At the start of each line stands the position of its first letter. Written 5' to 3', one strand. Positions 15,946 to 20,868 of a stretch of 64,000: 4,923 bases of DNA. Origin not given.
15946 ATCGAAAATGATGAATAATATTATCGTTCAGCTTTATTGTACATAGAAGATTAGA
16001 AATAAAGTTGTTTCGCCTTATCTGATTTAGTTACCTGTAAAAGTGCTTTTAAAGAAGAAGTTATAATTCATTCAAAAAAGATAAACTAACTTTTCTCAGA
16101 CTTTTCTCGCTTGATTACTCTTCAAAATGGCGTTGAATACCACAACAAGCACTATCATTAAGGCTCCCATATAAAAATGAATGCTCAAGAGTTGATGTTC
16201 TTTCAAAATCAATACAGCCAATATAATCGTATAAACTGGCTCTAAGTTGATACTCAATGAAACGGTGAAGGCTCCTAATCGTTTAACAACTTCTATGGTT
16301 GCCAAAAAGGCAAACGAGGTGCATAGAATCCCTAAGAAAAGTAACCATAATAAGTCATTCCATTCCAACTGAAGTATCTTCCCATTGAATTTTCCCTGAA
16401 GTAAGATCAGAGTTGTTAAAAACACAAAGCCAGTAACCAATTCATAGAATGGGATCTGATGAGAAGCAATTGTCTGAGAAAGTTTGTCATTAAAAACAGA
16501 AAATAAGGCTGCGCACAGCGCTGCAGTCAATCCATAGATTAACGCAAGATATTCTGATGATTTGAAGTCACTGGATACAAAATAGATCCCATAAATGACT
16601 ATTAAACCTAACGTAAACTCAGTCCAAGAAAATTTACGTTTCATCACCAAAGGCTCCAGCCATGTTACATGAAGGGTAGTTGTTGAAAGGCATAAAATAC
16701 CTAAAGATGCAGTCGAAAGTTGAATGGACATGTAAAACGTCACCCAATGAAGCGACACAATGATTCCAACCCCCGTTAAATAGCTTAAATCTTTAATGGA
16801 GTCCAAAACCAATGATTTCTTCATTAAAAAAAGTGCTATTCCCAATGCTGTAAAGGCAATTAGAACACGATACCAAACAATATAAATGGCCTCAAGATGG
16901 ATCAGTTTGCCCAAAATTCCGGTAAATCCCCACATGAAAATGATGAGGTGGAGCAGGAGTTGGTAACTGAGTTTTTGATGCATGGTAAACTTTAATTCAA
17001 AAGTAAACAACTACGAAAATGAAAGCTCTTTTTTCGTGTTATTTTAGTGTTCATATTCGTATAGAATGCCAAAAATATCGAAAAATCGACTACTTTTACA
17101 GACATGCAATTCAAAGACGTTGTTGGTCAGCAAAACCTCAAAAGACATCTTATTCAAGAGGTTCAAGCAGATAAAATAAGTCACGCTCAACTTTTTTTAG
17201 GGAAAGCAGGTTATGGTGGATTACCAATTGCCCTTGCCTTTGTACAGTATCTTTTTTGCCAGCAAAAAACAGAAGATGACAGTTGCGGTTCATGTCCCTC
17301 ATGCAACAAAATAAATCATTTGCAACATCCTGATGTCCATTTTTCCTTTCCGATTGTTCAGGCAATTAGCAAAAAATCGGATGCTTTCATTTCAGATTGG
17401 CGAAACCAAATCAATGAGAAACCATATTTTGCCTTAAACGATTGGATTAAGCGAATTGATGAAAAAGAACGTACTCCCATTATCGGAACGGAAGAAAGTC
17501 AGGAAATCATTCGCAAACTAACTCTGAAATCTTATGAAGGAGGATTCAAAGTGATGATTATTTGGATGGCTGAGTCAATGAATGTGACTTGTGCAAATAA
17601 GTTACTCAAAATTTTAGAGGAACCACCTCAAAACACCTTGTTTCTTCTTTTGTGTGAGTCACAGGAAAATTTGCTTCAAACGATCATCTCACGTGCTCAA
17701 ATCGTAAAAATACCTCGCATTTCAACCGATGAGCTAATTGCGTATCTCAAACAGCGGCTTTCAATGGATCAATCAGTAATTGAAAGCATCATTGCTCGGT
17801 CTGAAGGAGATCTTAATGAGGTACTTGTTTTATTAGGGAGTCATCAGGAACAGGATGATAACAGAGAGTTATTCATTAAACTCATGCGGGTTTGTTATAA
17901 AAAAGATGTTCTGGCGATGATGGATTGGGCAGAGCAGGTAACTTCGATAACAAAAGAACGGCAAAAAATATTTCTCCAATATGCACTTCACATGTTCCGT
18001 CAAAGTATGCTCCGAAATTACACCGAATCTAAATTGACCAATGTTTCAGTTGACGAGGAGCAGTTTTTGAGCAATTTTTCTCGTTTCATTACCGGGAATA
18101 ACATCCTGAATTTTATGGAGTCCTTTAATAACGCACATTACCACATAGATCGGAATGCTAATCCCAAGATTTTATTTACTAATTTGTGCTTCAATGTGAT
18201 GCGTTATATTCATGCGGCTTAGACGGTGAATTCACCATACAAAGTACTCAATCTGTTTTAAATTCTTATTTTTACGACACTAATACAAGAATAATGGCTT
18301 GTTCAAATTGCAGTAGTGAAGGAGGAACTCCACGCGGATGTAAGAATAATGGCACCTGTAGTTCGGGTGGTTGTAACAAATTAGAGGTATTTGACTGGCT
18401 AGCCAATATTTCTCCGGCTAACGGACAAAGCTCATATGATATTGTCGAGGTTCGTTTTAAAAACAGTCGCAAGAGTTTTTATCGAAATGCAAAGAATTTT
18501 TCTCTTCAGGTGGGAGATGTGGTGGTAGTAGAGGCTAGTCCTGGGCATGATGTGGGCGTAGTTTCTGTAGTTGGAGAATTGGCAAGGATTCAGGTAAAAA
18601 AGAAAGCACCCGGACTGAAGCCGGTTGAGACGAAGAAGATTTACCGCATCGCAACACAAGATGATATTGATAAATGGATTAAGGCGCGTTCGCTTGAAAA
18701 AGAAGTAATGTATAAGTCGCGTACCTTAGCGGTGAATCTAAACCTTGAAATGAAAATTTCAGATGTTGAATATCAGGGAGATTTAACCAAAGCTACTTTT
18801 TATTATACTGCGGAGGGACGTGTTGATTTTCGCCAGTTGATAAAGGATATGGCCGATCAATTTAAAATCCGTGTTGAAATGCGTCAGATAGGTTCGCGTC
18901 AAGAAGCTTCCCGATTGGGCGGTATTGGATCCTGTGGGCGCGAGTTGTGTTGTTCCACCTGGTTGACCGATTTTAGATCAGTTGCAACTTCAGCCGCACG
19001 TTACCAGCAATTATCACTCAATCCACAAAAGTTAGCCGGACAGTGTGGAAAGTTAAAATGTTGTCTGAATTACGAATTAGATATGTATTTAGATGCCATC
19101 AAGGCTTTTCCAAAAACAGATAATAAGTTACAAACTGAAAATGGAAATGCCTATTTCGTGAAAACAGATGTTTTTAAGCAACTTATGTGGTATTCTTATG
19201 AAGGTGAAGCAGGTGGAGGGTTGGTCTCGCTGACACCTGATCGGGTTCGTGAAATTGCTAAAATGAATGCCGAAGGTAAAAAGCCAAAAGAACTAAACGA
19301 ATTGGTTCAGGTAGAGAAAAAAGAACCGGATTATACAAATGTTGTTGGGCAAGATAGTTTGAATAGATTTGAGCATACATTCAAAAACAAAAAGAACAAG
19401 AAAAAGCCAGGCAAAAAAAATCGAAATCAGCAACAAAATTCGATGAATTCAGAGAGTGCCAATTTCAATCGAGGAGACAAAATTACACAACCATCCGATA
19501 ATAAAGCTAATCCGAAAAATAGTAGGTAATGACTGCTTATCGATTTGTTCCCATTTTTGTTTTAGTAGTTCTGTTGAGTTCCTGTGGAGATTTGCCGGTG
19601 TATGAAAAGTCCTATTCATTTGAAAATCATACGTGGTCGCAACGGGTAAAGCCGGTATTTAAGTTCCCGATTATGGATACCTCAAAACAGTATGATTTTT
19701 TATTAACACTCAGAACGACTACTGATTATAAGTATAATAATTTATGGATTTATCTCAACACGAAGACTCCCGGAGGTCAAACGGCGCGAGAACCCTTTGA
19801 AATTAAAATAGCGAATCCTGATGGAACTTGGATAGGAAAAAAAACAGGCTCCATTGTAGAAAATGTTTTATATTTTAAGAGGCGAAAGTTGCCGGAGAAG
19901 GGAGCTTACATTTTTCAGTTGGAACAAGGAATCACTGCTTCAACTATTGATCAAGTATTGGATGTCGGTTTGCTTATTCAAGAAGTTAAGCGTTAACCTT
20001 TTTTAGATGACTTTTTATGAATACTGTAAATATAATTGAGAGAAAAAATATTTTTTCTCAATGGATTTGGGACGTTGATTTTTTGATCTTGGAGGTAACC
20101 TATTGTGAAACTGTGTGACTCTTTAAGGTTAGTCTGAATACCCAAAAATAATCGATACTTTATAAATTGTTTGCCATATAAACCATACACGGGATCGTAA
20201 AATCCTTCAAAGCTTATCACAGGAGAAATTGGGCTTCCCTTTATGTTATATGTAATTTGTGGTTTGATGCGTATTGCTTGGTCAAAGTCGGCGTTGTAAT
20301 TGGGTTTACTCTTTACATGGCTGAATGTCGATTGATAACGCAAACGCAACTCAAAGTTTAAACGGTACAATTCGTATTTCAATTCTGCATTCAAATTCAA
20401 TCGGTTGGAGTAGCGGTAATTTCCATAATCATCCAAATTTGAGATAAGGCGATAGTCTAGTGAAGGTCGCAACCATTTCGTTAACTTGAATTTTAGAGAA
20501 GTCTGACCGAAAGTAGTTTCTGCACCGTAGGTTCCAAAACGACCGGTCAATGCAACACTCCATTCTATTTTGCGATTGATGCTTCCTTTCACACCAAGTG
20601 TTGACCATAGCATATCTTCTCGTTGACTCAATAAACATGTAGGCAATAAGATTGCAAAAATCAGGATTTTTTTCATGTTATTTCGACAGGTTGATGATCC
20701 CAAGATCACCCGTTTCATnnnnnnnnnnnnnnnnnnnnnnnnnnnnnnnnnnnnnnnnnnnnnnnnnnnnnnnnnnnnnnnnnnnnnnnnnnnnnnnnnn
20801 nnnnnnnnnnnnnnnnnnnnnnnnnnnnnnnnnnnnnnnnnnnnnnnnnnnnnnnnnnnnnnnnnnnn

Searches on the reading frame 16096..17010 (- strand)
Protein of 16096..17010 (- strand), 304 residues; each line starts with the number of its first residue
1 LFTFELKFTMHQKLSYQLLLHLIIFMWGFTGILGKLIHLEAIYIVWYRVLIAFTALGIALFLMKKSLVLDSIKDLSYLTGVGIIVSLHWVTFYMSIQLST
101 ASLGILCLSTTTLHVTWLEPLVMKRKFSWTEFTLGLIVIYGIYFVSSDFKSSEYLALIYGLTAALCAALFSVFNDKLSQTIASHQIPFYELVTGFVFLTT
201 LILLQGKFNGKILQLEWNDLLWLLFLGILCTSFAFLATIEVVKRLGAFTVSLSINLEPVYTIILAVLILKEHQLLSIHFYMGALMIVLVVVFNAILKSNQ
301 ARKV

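Call 17: search_protein_families(library=pfam, proteins=[window:16096-17010:-], max_evalue=0.0001)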
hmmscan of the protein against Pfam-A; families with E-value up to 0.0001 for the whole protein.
window:16096-17010:- (304 aa): 1 family
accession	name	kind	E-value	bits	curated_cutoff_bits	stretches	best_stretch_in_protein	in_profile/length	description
PF00892.27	EamA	-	5.1e-26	92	28.2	2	156-292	3-132/135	EamA-like transporter family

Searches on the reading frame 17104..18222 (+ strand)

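Call 17: search_protein_families(library=pfam, proteins=[window:17104-18222:+], max_evalue=0.0001)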
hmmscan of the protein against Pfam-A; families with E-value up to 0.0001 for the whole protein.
window:17104-18222:+ (372 aa): 1 family
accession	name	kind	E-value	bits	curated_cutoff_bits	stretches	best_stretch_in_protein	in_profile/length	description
PF13177.12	DNA_pol3_delta2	-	1.1e-44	152.7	27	1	8-205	1-159/161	DNA polymerase III, delta subunit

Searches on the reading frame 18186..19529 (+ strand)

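Call 17: search_protein_families(library=pfam, proteins=[window:18186-19529:+], max_evalue=0.0001)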
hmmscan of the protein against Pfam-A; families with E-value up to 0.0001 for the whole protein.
window:18186-19529:+ (447 aa): 1 family
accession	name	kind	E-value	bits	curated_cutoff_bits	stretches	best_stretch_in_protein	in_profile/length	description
PF04468.17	PSP1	-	1.1e-30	106.2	27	1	150-235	1-86/86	PSP1 C-terminal conserved region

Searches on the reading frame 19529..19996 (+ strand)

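Call 17: search_protein_families(library=pfam, proteins=[window:19529-19996:+], max_evalue=0.0001)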
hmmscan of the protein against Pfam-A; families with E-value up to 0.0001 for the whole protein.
window:19529-19996:+ (155 aa): 1 family
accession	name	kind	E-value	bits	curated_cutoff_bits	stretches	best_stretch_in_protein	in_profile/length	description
PF14109.11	GldH_lipo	-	6.4e-31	108.2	27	1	24-149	2-128/129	GldH lipoprotein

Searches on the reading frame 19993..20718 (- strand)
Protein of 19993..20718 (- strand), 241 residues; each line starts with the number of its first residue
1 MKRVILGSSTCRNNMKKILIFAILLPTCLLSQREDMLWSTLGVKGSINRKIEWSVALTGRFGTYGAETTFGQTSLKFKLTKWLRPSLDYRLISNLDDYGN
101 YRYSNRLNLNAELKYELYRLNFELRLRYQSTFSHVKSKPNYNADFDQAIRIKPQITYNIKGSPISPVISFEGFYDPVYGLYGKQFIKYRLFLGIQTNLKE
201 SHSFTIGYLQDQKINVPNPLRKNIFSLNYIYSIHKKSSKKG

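Call 17: search_protein_families(library=pfam, proteins=[window:19993-20718:-], max_evalue=0.0001)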
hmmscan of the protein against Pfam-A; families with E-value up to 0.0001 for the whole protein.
window:19993-20718:- (241 aa): 1 family
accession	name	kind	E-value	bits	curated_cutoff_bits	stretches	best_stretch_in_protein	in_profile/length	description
PF10677.15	DUF2490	-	8.3e-17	61.9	29.8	1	37-212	3-176/186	Protein of unknown function (DUF2490)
